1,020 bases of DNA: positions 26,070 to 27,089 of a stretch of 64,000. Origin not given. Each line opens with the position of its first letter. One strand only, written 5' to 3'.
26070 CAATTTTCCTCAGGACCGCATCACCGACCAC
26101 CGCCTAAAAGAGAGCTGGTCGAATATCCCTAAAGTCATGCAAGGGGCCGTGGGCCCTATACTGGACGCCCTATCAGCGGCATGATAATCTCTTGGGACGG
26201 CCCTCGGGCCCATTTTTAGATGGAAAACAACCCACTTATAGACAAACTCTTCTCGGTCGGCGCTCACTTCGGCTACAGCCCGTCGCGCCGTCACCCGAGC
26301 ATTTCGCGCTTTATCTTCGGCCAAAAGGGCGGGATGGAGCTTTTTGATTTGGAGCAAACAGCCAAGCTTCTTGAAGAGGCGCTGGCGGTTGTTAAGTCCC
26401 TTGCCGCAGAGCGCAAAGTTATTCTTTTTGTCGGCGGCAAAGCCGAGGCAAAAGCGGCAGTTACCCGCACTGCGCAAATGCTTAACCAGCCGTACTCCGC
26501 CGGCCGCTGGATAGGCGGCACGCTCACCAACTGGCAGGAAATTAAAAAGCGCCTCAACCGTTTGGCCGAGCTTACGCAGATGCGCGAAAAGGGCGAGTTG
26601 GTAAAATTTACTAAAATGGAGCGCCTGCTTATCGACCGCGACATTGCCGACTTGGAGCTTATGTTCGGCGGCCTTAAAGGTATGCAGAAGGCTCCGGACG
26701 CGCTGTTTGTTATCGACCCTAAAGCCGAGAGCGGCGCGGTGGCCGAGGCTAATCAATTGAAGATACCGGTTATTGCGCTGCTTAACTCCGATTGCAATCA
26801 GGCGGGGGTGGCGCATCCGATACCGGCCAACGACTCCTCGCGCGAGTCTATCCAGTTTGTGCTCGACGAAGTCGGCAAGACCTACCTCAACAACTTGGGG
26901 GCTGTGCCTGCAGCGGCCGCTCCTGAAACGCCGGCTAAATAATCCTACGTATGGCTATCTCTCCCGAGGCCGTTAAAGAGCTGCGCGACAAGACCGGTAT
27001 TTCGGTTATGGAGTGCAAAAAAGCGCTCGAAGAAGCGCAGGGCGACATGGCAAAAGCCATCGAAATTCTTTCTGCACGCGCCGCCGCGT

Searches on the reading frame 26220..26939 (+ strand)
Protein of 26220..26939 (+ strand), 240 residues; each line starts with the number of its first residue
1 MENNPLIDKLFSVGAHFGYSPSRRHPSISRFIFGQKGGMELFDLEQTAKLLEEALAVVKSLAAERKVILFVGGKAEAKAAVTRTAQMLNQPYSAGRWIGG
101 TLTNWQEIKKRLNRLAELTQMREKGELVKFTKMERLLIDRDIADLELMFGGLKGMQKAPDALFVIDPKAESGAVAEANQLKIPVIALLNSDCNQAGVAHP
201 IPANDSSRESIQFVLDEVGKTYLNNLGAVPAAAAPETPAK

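Call 20: list_cluster_members(proteins=[P0001, P0008, P0002, P0013, P0014, window:26220-26939:+, window:25321-26181:+])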
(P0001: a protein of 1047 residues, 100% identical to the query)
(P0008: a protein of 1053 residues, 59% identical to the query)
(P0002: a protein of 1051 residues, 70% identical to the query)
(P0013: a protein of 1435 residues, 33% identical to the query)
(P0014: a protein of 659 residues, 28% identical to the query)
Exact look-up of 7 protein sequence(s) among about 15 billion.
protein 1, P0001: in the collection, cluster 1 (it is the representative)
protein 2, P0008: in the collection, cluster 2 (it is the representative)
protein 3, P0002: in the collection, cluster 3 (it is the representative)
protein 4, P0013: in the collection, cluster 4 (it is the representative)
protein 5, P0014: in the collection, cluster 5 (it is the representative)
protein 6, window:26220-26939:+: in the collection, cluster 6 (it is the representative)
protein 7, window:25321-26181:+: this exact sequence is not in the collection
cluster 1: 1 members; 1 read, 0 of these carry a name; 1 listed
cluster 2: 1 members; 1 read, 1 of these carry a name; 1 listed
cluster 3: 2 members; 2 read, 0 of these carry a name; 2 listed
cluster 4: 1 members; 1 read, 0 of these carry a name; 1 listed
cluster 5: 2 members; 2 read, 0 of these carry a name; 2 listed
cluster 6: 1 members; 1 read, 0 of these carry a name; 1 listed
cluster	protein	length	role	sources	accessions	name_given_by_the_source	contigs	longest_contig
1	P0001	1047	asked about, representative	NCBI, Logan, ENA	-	-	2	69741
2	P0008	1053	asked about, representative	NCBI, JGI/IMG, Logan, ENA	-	hypothetical protein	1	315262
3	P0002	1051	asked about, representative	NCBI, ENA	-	-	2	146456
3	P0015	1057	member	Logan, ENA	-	-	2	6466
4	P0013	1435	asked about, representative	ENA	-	-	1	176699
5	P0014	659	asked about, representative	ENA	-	-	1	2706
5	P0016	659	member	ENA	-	-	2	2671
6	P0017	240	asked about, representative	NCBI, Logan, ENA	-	-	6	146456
